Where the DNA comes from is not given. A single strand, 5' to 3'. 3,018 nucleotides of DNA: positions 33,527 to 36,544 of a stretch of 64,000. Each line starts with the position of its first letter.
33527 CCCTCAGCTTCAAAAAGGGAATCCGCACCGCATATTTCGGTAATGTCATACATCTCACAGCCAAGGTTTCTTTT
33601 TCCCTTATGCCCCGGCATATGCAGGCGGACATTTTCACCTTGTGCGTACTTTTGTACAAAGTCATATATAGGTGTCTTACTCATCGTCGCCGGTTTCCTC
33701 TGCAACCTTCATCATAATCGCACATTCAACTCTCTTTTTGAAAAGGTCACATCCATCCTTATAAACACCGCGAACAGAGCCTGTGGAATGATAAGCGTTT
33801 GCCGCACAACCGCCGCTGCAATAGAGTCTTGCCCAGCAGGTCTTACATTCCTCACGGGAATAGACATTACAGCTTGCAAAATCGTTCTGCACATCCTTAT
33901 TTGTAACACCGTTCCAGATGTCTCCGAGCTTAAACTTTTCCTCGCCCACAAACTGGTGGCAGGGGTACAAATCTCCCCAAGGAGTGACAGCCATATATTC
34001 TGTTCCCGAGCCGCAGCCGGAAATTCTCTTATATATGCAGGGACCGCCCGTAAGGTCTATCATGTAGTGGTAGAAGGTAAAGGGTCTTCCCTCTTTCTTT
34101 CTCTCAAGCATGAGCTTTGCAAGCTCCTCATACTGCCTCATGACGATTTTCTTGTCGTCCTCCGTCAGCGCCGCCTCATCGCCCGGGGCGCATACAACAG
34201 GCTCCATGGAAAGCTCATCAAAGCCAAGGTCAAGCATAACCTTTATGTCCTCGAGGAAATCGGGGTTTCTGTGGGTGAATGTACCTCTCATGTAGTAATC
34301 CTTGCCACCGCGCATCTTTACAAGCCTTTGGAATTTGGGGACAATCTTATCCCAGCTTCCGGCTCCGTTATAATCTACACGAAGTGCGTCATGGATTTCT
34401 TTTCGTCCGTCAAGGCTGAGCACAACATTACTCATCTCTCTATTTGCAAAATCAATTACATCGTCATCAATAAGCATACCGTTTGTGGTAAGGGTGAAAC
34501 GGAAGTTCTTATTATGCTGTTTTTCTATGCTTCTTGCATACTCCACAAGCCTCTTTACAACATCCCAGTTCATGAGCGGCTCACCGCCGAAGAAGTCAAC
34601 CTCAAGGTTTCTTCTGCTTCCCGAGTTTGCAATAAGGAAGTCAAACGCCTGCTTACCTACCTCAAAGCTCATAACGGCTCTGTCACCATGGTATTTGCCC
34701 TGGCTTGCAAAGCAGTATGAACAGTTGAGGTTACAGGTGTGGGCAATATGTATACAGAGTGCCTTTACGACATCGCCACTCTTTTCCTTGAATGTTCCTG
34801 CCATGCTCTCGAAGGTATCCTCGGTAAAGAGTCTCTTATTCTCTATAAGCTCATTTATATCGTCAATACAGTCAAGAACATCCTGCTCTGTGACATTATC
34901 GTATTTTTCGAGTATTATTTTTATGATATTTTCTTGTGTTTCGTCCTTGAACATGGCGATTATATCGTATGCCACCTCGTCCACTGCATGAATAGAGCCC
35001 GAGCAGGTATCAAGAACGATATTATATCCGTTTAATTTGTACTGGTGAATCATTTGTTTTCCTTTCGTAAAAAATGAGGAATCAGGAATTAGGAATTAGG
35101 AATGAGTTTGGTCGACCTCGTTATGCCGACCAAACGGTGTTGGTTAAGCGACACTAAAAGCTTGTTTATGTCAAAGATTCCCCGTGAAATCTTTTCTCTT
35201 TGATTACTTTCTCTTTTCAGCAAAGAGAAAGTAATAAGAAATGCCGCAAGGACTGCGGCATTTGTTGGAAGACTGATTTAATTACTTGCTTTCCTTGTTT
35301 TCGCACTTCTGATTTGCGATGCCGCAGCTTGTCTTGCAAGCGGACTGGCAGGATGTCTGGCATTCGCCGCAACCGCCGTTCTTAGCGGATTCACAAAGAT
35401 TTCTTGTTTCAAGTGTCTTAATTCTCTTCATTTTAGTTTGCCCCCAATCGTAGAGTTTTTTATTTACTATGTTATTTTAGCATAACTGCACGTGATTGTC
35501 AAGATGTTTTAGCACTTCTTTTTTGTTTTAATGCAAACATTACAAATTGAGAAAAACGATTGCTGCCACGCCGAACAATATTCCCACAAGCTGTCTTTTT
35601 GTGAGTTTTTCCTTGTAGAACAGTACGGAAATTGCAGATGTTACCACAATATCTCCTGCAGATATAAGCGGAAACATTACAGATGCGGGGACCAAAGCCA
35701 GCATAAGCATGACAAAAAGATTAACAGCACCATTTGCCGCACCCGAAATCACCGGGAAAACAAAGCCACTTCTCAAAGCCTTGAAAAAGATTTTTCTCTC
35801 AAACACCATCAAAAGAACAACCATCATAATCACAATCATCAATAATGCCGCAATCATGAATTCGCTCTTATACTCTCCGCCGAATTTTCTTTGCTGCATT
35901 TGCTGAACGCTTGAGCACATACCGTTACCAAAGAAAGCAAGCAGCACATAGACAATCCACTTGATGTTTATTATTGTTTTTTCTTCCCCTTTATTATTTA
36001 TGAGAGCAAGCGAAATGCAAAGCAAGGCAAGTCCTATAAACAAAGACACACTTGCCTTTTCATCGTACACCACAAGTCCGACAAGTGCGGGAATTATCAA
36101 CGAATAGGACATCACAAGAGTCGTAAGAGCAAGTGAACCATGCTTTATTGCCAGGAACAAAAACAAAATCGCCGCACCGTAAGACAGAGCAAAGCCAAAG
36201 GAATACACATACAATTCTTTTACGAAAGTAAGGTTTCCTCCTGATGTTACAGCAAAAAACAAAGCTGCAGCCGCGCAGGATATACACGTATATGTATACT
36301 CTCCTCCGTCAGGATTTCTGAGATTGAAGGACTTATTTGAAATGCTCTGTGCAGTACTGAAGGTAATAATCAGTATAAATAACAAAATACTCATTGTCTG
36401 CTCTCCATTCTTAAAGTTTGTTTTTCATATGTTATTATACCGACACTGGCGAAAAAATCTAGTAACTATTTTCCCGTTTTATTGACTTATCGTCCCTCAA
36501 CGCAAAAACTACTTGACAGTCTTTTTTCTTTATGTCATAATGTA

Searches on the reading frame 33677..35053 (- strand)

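Call 35: search_protein_families(library=pfam, proteins=[window:33677-35053:-])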
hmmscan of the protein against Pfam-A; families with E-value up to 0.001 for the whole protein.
window:33677-35053:- (458 aa): 3 families
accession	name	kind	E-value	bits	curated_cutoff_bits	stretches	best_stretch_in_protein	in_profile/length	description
PF04055.27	Radical_SAM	-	3.8e-16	60.1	29.5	1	103-246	3-138/166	Radical SAM superfamily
PF13353.11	Fer4_12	-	1.5e-10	42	22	1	100-217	8-116/137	4Fe-4S single cluster domain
PF13186.11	SPASM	-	0.00058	20.5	21.5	0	347-407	1-67/67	Iron-sulfur cluster-binding domain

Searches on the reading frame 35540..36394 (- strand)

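Call 35: search_protein_families(library=pfam, proteins=[window:35540-36394:-])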
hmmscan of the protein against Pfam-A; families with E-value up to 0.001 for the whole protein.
window:35540-36394:- (284 aa): 1 family
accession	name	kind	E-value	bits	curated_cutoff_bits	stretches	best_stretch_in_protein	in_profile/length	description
PF00892.27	EamA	-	5.6e-12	46.5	28.2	2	151-283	4-134/135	EamA-like transporter family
